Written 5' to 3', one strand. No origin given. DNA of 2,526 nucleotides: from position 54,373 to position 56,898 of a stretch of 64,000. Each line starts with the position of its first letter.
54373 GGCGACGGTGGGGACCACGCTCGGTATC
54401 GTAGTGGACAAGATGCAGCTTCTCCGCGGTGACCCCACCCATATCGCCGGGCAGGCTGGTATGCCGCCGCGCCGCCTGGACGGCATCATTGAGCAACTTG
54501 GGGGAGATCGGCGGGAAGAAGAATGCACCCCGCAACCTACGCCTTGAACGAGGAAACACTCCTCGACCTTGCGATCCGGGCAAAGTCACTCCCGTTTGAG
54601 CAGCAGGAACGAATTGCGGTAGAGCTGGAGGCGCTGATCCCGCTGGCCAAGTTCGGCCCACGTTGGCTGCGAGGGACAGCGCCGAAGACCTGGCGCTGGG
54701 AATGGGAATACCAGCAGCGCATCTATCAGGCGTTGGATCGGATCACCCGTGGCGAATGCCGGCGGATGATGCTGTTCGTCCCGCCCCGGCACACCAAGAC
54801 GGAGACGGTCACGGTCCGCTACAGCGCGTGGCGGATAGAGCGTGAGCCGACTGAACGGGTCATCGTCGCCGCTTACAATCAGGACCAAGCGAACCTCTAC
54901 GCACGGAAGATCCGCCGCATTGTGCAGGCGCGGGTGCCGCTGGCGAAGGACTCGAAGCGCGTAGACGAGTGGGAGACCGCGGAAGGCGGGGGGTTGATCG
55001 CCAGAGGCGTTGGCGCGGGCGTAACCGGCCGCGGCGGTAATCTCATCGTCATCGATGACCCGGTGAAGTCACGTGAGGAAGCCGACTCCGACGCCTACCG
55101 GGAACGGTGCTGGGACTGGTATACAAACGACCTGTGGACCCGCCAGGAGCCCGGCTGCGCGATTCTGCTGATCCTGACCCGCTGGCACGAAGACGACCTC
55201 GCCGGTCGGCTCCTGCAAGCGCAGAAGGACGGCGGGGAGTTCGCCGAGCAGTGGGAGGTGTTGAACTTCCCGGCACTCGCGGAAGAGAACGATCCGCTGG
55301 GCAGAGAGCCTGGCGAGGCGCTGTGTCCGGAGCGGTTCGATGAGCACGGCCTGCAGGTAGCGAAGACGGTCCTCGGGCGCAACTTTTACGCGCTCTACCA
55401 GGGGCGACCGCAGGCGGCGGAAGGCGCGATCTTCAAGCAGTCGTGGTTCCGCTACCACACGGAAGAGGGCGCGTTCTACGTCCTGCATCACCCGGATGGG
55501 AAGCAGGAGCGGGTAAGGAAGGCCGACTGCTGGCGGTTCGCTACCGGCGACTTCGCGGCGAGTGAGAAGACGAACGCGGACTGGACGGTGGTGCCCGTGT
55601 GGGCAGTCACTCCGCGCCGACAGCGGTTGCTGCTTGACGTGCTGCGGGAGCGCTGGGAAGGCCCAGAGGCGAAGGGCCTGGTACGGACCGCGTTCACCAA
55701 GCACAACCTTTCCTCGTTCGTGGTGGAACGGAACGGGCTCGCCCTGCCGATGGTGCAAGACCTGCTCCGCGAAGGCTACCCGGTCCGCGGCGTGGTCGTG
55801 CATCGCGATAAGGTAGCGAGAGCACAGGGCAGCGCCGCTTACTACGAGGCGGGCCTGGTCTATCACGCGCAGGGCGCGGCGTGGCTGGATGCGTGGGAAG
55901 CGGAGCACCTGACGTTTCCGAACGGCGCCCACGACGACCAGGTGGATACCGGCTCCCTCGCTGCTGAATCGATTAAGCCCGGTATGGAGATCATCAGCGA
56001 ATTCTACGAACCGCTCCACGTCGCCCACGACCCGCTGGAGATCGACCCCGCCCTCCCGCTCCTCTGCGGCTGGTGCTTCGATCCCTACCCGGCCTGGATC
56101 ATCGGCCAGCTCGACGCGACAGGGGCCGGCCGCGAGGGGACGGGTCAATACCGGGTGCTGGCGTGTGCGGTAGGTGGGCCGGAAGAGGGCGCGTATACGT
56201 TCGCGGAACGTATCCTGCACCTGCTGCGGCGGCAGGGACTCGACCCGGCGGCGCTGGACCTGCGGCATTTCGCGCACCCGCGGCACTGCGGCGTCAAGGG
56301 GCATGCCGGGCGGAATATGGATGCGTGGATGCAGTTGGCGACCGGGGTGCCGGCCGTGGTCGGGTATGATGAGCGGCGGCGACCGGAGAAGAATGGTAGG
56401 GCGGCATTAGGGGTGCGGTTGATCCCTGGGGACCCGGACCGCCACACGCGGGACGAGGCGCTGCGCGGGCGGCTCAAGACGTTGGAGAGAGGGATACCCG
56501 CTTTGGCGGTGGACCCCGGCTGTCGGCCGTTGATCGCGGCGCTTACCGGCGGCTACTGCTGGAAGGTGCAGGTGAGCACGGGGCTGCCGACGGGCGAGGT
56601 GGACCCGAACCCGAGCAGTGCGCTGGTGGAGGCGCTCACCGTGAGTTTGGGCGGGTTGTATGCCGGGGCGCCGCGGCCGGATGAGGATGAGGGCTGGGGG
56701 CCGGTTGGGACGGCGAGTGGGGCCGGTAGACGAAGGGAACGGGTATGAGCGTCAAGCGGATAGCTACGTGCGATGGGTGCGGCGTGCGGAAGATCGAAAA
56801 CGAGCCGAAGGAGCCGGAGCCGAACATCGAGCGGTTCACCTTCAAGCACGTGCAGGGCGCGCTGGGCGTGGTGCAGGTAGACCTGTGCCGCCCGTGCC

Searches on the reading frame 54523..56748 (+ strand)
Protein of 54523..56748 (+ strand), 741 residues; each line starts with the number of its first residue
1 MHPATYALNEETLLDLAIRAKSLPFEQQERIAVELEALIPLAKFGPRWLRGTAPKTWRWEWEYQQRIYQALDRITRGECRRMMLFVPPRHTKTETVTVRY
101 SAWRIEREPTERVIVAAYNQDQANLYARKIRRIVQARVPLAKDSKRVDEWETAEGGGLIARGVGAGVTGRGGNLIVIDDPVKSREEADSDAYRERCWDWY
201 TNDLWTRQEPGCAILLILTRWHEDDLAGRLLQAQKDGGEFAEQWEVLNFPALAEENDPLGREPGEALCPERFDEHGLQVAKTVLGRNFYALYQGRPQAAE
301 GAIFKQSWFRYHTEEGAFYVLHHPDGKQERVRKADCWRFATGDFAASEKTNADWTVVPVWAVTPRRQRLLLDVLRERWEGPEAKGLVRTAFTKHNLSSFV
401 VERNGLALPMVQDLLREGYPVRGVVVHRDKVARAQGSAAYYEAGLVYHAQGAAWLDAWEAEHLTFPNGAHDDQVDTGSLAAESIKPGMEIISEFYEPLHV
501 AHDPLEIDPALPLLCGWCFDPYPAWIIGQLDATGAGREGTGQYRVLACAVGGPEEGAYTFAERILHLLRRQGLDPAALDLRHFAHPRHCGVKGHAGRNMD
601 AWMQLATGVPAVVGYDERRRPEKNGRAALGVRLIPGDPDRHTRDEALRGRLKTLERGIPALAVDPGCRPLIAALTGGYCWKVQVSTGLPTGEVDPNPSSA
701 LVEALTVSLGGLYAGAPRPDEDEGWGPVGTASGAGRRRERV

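Call 12: search_protein_families(library=pfam, proteins=[window:54523-56748:+], max_evalue=0.001)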
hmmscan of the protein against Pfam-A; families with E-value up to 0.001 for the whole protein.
window:54523-56748:+ (741 aa): 2 families
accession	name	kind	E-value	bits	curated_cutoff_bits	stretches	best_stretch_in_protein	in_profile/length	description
PF03237.21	Terminase_6N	-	1.1e-09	38.7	22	1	87-310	5-214/215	Terminase large subunit, T4likevirus-type, N-terminal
PF17289.8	Terminase_6C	-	7.7e-09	36.1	22.6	1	343-476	4-147/155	Terminase RNaseH-like domain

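Call 18: find_homologous_proteins(query=window:54523-56748:+, max_evalue=1e-20)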
Query window:54523-56748:+ (741 aa): 6309 proteins with E <= 1e-20 among 8000 candidates; the best 120 are listed.
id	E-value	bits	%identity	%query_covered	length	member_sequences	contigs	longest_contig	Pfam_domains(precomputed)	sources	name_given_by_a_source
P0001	0.0e+0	1738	100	100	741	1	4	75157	PF17289.9,PF03237.22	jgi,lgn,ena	-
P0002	0.0e+0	1020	63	100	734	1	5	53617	PF17289.9,PF03237.22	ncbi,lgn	-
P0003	8.8e-236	803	54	96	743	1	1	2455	PF03237.22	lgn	-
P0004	2.0e-222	759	52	99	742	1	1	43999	PF17289.9,PF03237.22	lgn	-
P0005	2.3e-199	682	47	77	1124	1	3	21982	PF17289.9,PF14890.12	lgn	-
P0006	1.3e-174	600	44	98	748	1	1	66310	PF03237.22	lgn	-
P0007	1.3e-154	534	44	91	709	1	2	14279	PF17289.9,PF03237.22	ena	-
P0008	2.1e-143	497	53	59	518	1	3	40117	PF17289.9,PF03237.22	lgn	-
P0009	1.5e-138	481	52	59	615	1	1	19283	PF03237.22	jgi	jgi:predicted phage terminase large subunit-like protein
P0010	1.8e-137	478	51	60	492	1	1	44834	PF03237.22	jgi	jgi:predicted phage terminase large subunit-like protein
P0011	1.2e-136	475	51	59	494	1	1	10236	PF17289.9,PF03237.22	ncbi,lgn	-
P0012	2.3e-135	471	51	62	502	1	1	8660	PF17289.9,PF03237.22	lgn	-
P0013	6.0e-131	456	50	59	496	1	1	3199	PF17289.9,PF03237.22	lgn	-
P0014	6.1e-131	456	50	60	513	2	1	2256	PF17289.9,PF03237.22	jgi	jgi:predicted phage terminase large subunit-like protein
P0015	8.0e-131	456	49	58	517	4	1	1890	PF17289.9,PF03237.22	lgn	-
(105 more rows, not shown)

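Call 19: find_encoding_contigs(protein=P0002, flank=10000, max_places=3)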
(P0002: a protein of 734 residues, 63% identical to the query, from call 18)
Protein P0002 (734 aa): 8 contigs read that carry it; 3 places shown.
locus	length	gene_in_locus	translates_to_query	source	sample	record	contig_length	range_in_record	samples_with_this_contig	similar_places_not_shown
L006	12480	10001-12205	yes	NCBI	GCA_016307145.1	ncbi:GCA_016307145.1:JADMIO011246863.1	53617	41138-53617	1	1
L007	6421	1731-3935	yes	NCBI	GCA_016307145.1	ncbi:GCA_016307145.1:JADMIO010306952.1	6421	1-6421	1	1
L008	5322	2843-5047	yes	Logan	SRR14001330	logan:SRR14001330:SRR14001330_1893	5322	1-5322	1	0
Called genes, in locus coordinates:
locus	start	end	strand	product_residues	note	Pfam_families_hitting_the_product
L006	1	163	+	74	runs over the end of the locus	PF14354:Lar_restr_allev (weak)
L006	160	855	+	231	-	-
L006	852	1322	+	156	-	-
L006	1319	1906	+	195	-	-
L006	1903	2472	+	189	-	-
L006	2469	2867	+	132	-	-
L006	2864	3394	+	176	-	-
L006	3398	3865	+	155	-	PF18066:Phage_ABA_S (weak)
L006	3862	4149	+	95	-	-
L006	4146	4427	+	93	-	PF13560:HTH_31, PF12844:HTH_19, PF13443:HTH_26, PF01381:HTH_3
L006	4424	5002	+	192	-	-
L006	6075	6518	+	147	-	-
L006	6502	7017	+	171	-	-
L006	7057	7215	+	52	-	-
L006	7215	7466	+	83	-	-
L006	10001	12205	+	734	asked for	PF03237:Terminase_6N, PF17289:Terminase_6C (weak)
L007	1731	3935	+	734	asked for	PF03237:Terminase_6N, PF17289:Terminase_6C (weak)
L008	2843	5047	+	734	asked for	PF03237:Terminase_6N, PF17289:Terminase_6C (weak)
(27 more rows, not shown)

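Call 20: find_encoding_contigs(protein=P0004, flank=10000, max_places=2)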
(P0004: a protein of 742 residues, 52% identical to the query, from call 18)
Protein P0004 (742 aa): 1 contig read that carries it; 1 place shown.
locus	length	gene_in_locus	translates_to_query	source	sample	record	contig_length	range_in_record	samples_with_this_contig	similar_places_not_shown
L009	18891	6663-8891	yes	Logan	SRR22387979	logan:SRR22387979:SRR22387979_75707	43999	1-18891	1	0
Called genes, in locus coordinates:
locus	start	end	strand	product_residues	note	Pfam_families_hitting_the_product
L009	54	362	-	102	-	-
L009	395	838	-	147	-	-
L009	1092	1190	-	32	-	-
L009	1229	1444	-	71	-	-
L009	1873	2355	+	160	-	-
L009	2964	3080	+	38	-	-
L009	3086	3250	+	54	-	-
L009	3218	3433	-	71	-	-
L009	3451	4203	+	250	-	-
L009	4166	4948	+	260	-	PF01381:HTH_3 (faint), PF13560:HTH_31 (faint), PF00376:MerR (weak), PF12728:HTH_17 (weak), PF13411:MerR_1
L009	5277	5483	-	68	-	-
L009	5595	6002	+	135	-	-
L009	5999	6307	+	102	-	-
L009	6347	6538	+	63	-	-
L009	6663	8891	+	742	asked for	PF03237:Terminase_6N, PF17289:Terminase_6C (weak)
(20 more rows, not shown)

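Call 21: find_encoding_contigs(protein=P0006, flank=10000, max_places=2)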
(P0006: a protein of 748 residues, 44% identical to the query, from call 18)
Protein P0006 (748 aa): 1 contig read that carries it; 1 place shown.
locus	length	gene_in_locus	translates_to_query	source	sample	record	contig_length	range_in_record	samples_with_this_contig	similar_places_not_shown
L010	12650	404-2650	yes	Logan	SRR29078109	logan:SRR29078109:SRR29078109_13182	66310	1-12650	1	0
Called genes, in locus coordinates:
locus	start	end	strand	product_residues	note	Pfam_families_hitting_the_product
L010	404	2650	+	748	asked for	PF03237:Terminase_6N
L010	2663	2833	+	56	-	-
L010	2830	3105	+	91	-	-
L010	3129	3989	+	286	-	PF00166:Cpn10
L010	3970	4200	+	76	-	-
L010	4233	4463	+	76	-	-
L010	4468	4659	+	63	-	-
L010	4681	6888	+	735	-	-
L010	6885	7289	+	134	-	-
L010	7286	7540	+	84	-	-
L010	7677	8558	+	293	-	-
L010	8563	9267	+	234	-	-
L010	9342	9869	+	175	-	-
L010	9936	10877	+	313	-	PF25209:Phage_capsid_4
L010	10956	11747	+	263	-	-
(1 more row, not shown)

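Call 52: find_encoding_contigs(protein=P0001, flank=10000, max_places=4)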
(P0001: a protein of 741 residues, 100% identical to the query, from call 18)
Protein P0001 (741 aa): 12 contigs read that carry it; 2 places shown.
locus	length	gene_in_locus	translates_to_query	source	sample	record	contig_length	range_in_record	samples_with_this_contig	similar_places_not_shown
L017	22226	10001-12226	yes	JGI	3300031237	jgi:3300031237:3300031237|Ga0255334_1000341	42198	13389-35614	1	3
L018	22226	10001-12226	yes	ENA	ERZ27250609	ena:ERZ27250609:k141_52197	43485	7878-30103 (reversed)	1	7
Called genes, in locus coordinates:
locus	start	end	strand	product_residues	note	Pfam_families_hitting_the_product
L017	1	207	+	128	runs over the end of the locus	-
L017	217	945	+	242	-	-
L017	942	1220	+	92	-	PF13413:HTH_25 (faint), PF13560:HTH_31, PF12844:HTH_19 (weak), PF01381:HTH_3, PF13443:HTH_26 (weak)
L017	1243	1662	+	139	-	-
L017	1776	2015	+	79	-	-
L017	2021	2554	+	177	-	-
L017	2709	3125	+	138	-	-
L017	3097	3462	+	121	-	-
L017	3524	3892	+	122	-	-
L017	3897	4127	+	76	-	-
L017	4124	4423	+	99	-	-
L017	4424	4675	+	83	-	-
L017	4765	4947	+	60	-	-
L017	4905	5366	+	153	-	-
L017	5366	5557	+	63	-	-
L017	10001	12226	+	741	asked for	PF03237:Terminase_6N, PF17289:Terminase_6C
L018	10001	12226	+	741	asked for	PF03237:Terminase_6N, PF17289:Terminase_6C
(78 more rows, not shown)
